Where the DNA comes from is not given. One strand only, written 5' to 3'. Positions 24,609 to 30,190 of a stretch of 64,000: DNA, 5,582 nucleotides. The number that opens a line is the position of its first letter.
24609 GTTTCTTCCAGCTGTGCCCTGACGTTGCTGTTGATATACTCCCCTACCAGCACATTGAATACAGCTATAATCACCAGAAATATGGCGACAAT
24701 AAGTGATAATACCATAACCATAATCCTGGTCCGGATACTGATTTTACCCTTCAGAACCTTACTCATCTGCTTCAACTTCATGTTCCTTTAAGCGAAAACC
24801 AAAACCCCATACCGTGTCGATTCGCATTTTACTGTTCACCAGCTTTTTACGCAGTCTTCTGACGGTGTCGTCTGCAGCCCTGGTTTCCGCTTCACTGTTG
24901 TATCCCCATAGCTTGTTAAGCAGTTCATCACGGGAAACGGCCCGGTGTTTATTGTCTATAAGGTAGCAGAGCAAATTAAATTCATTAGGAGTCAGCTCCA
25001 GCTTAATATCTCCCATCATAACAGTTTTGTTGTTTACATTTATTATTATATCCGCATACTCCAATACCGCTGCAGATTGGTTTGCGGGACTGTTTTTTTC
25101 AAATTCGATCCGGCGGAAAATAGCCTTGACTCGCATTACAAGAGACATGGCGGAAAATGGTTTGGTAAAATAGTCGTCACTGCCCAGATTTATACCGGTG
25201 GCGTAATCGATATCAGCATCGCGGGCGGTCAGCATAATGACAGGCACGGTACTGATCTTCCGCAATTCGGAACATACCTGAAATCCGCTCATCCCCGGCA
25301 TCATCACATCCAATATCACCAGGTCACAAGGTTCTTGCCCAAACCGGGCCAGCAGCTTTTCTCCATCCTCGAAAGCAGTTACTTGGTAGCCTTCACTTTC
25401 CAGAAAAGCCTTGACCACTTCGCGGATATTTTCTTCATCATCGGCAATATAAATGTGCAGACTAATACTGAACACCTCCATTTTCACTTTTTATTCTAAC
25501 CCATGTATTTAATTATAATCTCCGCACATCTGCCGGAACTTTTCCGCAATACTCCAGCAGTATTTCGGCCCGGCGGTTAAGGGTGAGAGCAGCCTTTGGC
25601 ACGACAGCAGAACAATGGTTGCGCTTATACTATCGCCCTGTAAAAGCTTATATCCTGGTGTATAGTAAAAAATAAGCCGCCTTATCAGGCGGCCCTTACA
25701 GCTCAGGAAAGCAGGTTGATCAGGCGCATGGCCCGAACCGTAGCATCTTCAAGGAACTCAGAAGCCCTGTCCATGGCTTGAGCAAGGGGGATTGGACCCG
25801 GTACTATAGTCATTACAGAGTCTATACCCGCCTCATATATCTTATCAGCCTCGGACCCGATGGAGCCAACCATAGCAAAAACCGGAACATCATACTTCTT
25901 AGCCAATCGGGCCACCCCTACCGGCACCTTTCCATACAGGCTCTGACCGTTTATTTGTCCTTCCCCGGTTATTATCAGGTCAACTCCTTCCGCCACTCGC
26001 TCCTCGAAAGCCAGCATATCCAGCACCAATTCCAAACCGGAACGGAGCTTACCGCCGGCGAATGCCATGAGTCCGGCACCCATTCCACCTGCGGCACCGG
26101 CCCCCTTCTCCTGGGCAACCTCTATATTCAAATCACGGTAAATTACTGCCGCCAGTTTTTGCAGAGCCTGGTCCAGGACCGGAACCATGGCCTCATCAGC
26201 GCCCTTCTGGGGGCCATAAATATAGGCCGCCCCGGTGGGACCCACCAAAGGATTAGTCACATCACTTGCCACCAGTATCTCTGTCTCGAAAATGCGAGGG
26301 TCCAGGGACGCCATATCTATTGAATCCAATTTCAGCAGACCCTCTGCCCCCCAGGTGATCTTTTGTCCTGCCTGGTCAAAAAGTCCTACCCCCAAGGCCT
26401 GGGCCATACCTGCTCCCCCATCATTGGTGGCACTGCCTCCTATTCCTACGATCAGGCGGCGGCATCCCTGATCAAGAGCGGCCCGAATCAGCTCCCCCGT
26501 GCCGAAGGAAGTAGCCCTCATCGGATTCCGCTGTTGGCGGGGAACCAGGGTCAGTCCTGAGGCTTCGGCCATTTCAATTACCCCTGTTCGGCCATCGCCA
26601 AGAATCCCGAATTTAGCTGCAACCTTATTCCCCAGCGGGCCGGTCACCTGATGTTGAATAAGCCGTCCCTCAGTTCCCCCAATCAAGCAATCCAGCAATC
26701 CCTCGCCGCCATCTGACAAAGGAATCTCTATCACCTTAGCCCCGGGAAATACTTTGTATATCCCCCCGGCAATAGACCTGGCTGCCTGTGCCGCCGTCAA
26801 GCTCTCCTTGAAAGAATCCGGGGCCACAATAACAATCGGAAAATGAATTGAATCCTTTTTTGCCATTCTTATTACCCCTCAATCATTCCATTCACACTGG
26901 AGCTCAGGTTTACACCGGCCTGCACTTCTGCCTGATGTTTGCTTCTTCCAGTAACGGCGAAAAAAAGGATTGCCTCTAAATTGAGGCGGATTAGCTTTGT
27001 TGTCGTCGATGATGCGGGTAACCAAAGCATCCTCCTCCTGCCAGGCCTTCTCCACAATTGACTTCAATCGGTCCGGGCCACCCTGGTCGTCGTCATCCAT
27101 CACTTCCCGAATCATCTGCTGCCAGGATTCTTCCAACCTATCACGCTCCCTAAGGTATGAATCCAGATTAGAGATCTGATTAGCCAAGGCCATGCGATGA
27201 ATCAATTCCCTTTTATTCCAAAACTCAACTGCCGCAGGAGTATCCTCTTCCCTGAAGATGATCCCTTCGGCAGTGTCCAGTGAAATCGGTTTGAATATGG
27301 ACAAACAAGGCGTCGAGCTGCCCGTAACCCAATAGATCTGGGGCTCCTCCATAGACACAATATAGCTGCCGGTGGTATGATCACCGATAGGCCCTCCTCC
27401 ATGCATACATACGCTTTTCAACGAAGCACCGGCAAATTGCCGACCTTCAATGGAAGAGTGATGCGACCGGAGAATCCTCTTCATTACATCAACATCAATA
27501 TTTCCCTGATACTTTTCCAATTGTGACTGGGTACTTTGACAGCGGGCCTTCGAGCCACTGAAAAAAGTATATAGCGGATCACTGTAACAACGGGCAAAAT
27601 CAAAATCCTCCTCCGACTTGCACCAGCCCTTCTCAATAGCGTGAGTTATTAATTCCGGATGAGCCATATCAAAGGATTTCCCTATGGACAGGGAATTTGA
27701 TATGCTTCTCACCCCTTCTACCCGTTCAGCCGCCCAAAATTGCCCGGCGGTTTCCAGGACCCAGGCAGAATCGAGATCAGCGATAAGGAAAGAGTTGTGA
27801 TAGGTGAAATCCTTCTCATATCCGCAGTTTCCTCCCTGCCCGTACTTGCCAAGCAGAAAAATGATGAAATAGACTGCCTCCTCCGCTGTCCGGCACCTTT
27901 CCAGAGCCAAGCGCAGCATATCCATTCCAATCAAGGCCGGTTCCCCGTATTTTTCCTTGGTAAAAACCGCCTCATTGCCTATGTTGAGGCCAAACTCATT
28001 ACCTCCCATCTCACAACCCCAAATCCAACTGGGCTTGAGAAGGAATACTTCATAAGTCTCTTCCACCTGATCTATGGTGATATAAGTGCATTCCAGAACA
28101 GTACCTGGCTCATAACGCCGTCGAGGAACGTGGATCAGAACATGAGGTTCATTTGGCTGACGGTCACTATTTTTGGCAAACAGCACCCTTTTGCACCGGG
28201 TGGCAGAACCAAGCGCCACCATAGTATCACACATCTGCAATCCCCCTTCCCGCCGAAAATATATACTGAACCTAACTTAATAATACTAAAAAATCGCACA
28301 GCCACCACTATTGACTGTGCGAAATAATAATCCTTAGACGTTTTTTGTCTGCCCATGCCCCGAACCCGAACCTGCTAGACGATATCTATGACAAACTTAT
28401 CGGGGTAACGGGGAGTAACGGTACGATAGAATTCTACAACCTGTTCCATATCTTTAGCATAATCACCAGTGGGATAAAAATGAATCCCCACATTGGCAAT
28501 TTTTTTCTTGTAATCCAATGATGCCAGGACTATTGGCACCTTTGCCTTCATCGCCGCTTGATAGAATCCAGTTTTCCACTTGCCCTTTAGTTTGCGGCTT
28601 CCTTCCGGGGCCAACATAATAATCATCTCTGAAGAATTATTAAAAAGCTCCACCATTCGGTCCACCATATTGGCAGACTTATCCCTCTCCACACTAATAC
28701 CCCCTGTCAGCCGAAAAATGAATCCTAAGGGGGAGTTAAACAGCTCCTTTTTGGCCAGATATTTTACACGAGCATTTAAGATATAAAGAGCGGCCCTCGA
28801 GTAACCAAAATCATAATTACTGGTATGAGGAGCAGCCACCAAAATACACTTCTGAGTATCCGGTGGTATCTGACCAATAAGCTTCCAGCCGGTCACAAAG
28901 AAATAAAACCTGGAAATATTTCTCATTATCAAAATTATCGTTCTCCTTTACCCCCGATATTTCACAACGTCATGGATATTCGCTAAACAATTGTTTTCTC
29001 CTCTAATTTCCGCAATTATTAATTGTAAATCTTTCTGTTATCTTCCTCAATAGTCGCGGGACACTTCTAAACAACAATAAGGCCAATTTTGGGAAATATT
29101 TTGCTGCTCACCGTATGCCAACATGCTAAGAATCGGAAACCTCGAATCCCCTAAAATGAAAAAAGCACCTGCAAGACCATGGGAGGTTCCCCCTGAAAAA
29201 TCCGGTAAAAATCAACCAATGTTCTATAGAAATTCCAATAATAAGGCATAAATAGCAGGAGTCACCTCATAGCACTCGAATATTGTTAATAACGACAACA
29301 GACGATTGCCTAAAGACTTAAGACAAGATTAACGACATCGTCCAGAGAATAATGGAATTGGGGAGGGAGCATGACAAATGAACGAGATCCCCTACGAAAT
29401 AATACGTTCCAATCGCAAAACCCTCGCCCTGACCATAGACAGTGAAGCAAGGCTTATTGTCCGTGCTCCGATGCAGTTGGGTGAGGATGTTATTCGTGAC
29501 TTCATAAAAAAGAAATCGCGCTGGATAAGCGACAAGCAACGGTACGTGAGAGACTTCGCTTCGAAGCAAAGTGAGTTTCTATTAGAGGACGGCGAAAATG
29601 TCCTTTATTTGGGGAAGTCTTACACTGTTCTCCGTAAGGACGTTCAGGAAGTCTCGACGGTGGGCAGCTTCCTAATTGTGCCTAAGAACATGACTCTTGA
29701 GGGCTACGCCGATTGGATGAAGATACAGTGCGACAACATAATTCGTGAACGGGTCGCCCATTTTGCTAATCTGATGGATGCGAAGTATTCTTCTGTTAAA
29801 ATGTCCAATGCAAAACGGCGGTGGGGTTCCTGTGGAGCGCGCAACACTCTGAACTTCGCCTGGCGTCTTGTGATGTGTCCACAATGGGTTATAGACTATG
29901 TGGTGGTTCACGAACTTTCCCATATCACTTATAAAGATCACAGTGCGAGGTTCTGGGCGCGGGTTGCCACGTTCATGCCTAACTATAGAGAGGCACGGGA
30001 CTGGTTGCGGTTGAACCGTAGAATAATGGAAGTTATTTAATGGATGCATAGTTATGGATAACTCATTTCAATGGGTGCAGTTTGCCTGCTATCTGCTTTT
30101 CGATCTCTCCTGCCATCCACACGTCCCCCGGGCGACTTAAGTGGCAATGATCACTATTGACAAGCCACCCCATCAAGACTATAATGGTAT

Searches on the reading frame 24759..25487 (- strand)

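Call 52: search_protein_families(library=pfam, max_evalue=0.000001, proteins=[window:24759-25487:-])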
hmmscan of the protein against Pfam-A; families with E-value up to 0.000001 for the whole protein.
window:24759-25487:- (242 aa): 2 families
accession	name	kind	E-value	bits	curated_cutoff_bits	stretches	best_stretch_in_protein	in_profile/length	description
PF00072.30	Response_reg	-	1.7e-29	102.6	30.2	1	12-120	1-110/111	Response regulator receiver domain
PF00486.34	Trans_reg_C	-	5.8e-21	74.8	26.2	1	162-233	3-77/77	Transcriptional regulatory protein, C terminal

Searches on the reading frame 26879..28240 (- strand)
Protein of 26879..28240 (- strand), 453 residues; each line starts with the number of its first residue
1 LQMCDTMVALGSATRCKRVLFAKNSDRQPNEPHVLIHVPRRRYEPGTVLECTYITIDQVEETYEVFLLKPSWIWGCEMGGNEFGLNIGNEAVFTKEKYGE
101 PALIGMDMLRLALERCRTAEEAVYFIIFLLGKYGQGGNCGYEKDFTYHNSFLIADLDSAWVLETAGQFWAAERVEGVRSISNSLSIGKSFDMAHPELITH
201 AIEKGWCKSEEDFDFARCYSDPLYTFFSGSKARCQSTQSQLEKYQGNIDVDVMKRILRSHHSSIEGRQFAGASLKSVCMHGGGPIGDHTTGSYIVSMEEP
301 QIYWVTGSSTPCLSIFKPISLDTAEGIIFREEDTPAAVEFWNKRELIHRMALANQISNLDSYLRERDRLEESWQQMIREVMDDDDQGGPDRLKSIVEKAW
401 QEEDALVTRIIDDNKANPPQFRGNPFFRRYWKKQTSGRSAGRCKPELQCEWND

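Call 52: search_protein_families(library=pfam, max_evalue=0.000001, proteins=[window:26879-28240:-])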
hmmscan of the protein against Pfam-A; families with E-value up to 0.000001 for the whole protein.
window:26879-28240:- (453 aa): 0 families

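Call 83: search_protein_families(library=pfam, max_evalue=0.01, proteins=[window:26879-28240:-])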
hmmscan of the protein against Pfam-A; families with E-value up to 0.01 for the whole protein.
window:26879-28240:- (453 aa): 2 families
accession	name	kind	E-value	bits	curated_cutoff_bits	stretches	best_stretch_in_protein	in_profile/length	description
PF03577.20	Peptidase_C69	-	8.1e-05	22.2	23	1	89-204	99-214/402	Peptidase family C69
PF03417.21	AAT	-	0.00021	21.5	23.2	1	43-125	15-93/225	Acyl-coenzyme A:6-aminopenicillanic acid acyl-transferase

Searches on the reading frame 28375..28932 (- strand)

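Call 53: search_protein_families(library=pfam, max_evalue=0.00001, proteins=[window:28375-28932:-])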
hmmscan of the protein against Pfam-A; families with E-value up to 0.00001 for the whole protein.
window:28375-28932:- (185 aa): 1 family
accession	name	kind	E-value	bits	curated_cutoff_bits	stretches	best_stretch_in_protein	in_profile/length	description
PF01553.26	Acyltransferase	-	2.9e-15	56.7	23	1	27-135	13-127/132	Acyltransferase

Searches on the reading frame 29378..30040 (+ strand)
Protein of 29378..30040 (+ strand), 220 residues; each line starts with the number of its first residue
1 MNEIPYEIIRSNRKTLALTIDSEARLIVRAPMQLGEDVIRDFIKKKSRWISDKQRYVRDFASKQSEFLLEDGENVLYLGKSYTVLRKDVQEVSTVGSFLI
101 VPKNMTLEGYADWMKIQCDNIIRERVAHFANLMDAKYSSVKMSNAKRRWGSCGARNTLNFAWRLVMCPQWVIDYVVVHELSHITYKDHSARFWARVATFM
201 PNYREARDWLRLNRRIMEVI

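Call 53: search_protein_families(library=pfam, max_evalue=0.00001, proteins=[window:29378-30040:+])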
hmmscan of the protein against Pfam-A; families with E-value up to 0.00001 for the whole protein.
window:29378-30040:+ (220 aa): 1 family
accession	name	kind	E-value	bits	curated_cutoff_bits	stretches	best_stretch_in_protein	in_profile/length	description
PF01863.23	YgjP-like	-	3.2e-51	174.7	26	1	14-211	1-205/207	YgjP-like, metallopeptidase domain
